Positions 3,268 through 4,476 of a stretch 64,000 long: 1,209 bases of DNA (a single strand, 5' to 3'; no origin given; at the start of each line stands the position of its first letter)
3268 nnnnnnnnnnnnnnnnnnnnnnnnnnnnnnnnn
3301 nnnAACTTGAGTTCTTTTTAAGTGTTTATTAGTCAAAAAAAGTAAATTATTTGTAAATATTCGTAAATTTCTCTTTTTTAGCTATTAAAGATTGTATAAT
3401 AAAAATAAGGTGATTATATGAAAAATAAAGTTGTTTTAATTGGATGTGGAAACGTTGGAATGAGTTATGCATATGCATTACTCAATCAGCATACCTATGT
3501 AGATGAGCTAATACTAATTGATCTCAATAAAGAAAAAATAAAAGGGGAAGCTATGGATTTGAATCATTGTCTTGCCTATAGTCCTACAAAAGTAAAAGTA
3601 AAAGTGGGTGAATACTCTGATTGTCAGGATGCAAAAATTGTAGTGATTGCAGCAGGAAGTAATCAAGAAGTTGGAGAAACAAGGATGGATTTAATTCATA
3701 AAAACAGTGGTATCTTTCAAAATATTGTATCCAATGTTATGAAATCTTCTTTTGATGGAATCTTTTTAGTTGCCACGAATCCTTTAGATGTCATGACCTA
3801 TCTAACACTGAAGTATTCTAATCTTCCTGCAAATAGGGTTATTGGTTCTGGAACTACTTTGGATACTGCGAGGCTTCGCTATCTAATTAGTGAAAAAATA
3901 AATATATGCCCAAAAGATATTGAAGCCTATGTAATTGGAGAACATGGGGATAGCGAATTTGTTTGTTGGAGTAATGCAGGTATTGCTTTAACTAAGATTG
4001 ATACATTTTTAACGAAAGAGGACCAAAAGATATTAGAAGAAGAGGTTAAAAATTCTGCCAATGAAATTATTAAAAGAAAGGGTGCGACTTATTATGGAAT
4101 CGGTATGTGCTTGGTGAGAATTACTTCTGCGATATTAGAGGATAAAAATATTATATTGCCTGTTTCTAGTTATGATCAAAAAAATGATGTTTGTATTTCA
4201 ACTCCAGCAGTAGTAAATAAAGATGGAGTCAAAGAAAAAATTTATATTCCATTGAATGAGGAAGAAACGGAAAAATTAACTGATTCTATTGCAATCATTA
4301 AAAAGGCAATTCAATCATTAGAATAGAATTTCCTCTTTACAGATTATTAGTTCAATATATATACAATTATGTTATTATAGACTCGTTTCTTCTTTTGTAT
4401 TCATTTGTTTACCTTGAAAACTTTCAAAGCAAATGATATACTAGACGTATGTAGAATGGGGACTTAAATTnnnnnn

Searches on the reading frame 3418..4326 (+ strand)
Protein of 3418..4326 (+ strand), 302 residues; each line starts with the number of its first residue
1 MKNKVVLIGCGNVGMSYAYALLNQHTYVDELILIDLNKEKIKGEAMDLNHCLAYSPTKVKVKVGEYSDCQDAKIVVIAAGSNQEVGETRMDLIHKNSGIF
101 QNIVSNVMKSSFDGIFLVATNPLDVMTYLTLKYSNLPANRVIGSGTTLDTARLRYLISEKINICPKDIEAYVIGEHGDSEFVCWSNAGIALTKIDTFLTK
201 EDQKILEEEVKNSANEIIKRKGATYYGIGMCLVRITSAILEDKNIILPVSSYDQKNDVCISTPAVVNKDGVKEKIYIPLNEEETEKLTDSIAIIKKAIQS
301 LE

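Call 26: find_encoding_contigs(protein=window:3418-4326:+, flank=10000, max_places=10)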
Protein window:3418-4326:+ (302 aa): 19 contigs read that carry it; 10 places shown.
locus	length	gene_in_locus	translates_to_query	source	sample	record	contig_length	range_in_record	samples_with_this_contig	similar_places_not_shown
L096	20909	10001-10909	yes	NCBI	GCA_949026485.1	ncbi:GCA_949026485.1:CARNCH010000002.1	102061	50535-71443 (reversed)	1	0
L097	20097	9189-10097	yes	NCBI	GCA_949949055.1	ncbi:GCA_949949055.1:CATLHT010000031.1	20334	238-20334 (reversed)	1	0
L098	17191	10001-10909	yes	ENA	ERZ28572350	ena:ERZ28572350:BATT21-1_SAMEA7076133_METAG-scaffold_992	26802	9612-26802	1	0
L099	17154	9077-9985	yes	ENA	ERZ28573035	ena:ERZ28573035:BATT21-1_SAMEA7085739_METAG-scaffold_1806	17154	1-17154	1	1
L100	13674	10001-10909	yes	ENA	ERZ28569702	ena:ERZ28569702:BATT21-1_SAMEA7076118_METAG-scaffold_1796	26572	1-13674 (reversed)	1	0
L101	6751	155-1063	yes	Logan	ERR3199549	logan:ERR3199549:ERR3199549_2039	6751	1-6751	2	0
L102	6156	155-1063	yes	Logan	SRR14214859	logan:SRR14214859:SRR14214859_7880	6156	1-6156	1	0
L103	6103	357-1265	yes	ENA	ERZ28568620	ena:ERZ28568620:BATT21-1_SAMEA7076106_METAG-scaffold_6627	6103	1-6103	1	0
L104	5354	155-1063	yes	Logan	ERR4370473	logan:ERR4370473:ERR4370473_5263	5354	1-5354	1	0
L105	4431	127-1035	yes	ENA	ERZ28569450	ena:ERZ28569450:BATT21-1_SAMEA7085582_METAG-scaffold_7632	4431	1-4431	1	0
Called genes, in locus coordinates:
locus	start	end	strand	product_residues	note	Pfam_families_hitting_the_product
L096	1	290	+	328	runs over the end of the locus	PF13180:PDZ_2 (weak), PF05580:Peptidase_S55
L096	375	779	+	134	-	PF01741:MscL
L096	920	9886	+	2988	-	PF12810:ALK_LTK_GRD, PF12733:Cadherin-like, PF00404:Dockerin_1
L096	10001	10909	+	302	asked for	PF00056:Ldh_1_N, PF02866:Ldh_1_C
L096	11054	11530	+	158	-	PF07963:N_methyl (weak)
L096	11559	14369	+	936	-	PF07963:N_methyl (weak), PF17957:Big_7 (faint)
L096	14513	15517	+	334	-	PF03444:WHD_HrcA (faint), PF21715:CggR_N (weak), PF01628:HrcA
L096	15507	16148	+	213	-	PF01025:GrpE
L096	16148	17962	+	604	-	PF00012:HSP70, PF06723:MreB_Mbl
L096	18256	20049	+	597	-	PF08439:Peptidase_M3_N, PF01432:Peptidase_M3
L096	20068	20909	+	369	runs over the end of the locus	PF00226:DnaJ, PF01556:DnaJ_C, PF00684:DnaJ_CXXCXGXG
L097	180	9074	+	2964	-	PF12810:ALK_LTK_GRD, PF12733:Cadherin-like, PF00404:Dockerin_1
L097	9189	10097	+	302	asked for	PF00056:Ldh_1_N, PF02866:Ldh_1_C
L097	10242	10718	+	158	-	PF07963:N_methyl (weak)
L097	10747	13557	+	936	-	PF07963:N_methyl (weak), PF17957:Big_7 (faint)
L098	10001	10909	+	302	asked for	PF00056:Ldh_1_N, PF02866:Ldh_1_C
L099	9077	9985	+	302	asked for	PF00056:Ldh_1_N, PF02866:Ldh_1_C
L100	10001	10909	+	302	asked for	PF00056:Ldh_1_N, PF02866:Ldh_1_C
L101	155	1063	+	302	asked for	PF00056:Ldh_1_N, PF02866:Ldh_1_C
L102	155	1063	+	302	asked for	PF00056:Ldh_1_N, PF02866:Ldh_1_C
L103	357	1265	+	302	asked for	PF00056:Ldh_1_N, PF02866:Ldh_1_C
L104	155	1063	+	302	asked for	PF00056:Ldh_1_N, PF02866:Ldh_1_C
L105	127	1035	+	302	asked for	PF00056:Ldh_1_N, PF02866:Ldh_1_C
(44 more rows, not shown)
